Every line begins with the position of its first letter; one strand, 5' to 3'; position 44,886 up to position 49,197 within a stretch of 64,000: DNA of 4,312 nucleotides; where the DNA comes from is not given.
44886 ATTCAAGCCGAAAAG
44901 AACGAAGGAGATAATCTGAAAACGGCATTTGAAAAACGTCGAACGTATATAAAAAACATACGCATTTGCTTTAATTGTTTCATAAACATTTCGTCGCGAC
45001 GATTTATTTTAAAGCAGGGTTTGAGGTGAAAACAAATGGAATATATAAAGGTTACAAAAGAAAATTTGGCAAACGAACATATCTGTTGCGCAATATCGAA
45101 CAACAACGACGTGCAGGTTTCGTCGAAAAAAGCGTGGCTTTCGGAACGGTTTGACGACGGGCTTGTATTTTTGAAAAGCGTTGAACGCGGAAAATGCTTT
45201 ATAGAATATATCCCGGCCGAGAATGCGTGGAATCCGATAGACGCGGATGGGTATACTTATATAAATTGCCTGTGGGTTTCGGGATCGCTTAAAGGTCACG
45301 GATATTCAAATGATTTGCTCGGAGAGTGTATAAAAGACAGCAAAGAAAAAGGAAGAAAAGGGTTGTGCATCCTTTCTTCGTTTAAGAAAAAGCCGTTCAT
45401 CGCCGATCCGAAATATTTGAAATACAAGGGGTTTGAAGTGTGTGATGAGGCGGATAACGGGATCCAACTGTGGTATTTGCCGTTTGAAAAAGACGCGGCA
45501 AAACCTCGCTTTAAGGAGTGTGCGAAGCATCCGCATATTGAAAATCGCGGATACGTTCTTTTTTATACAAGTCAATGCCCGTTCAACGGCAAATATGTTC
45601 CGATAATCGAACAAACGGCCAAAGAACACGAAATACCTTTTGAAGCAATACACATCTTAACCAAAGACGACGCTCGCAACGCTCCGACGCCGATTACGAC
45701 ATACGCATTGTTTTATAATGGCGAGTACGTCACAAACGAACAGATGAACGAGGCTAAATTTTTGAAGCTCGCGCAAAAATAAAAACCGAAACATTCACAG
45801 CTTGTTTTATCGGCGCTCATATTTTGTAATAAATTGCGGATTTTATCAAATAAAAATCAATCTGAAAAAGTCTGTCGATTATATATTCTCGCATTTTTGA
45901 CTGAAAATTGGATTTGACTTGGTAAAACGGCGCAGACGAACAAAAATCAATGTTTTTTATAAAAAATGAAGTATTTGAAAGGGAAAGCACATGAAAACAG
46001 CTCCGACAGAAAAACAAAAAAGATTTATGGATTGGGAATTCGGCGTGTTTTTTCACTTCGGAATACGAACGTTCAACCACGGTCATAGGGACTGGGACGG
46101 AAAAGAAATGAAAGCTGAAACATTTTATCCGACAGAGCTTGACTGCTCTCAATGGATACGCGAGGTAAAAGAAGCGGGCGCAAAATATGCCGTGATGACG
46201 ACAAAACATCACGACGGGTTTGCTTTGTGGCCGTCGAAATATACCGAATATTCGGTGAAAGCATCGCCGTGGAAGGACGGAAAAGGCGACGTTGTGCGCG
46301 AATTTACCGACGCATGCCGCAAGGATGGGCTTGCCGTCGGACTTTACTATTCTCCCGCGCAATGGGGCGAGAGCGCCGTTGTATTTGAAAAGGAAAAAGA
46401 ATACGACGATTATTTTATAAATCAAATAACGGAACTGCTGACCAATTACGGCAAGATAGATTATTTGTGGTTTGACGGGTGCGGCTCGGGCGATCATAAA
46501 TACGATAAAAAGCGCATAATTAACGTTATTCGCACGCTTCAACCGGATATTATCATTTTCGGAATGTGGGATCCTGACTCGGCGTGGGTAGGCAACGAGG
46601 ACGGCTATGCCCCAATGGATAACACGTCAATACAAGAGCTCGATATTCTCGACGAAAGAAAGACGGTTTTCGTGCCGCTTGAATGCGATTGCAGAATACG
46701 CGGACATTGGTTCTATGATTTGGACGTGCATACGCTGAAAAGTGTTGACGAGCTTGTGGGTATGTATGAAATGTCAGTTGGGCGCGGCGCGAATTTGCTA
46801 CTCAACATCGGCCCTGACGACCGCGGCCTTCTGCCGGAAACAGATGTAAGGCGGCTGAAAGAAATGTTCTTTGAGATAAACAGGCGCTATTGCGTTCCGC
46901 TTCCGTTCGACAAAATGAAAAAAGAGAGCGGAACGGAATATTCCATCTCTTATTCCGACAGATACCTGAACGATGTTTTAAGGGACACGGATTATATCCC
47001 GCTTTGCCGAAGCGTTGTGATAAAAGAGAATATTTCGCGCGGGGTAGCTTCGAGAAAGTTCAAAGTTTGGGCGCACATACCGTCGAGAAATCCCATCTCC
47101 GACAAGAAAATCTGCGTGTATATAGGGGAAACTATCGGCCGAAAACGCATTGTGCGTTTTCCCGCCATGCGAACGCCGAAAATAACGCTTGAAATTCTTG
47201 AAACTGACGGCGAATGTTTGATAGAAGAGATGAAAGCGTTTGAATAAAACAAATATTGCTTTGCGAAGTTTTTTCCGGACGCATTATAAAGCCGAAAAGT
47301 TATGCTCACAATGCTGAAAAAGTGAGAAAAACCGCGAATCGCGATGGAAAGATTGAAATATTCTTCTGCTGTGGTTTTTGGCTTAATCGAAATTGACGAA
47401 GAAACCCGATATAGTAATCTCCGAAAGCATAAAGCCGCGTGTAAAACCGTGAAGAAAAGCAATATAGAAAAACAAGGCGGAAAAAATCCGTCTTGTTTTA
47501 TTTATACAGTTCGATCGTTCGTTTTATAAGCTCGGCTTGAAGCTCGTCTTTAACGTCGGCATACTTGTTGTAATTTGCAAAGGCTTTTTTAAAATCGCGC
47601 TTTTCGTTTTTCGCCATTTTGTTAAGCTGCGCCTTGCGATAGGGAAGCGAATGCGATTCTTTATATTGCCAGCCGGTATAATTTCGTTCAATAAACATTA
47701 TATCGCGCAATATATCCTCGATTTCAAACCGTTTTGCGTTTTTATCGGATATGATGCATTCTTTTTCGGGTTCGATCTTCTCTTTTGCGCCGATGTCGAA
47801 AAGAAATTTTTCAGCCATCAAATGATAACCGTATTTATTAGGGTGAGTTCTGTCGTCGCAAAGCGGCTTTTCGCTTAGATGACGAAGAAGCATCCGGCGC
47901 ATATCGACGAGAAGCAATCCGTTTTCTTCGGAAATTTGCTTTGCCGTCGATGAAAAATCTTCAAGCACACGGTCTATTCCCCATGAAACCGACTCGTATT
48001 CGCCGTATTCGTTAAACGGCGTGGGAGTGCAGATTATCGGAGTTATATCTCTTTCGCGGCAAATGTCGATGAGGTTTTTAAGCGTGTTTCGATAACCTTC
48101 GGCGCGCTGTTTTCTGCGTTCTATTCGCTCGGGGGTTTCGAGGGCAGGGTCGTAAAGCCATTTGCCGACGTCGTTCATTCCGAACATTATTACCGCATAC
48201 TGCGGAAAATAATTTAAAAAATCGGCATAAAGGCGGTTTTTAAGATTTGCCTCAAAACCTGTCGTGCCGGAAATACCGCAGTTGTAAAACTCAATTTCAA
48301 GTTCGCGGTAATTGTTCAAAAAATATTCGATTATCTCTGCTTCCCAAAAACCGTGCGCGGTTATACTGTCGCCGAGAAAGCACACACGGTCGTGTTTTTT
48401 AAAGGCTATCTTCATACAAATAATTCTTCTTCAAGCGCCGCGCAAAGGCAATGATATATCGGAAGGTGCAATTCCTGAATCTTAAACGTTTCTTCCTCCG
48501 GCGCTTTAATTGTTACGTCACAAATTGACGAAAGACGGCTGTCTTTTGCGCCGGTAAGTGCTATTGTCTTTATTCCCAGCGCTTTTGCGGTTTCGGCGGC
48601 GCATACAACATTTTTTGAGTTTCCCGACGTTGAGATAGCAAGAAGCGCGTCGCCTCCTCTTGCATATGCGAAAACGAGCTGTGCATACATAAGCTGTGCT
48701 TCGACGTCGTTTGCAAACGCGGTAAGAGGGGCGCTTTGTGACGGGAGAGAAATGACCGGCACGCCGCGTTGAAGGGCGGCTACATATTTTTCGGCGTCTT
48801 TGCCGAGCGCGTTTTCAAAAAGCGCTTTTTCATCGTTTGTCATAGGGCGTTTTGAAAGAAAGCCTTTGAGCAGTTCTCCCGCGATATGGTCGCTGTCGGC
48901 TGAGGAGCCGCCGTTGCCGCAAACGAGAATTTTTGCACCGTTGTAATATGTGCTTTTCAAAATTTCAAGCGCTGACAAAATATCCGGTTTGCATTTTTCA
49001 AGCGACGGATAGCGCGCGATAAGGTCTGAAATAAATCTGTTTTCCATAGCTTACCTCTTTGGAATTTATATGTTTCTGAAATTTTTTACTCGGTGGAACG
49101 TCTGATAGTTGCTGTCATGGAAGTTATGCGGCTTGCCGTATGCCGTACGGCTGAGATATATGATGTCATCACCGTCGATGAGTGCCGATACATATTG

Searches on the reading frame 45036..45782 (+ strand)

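Call 83: search_protein_families(library=pfam, proteins=[window:45036-45782:+], max_evalue=0.00001)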
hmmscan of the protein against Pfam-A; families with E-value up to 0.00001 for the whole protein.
window:45036-45782:+ (248 aa): 1 family
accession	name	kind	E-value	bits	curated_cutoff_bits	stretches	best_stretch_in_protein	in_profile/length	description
PF14268.11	YoaP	-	3.4e-20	71.7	25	1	201-244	1-44/44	YoaP-like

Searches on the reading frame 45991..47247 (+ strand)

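Call 83: search_protein_families(library=pfam, proteins=[window:45991-47247:+], max_evalue=0.00001)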
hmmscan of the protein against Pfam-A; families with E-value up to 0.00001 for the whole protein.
window:45991-47247:+ (418 aa): 1 family
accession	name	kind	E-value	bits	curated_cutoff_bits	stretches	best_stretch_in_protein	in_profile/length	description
PF01120.23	Alpha_L_fucos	-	7.3e-53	180.6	25.2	1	8-292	26-336/345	Alpha-L-fucosidase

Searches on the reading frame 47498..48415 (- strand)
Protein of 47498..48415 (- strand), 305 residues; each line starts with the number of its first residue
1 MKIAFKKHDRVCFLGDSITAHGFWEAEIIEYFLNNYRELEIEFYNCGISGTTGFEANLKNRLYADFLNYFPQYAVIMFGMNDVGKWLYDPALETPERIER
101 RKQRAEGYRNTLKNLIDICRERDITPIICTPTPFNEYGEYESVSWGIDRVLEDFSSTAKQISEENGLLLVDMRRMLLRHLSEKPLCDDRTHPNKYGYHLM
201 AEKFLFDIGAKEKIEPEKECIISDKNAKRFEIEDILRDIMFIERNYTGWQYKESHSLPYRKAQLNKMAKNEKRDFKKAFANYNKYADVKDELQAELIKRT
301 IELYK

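Call 84: search_protein_families(library=pfam, proteins=[window:47498-48415:-], max_evalue=0.00001)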
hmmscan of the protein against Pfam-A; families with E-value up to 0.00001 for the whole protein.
window:47498-48415:- (305 aa): 2 families
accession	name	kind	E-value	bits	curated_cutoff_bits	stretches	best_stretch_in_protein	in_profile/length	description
PF13472.12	Lipase_GDSL_2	-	1.1e-18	68.8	32.9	1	13-198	1-177/178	GDSL-like Lipase/Acylhydrolase family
PF00657.28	Lipase_GDSL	-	1.7e-13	51.6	23.6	1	12-204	2-208/208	GDSL-like Lipase/Acylhydrolase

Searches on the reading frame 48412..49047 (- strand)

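Call 84: search_protein_families(library=pfam, proteins=[window:48412-49047:-], max_evalue=0.00001)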
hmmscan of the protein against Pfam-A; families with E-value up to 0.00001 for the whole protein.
window:48412-49047:- (211 aa): 2 families
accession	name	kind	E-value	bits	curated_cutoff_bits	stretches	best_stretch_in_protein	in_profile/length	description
PF13580.11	SIS_2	-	3.5e-20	72.9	27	2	103-166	75-138/138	SIS domain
PF01380.27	SIS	-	2.9e-10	40.5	25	1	114-188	36-110/131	SIS domain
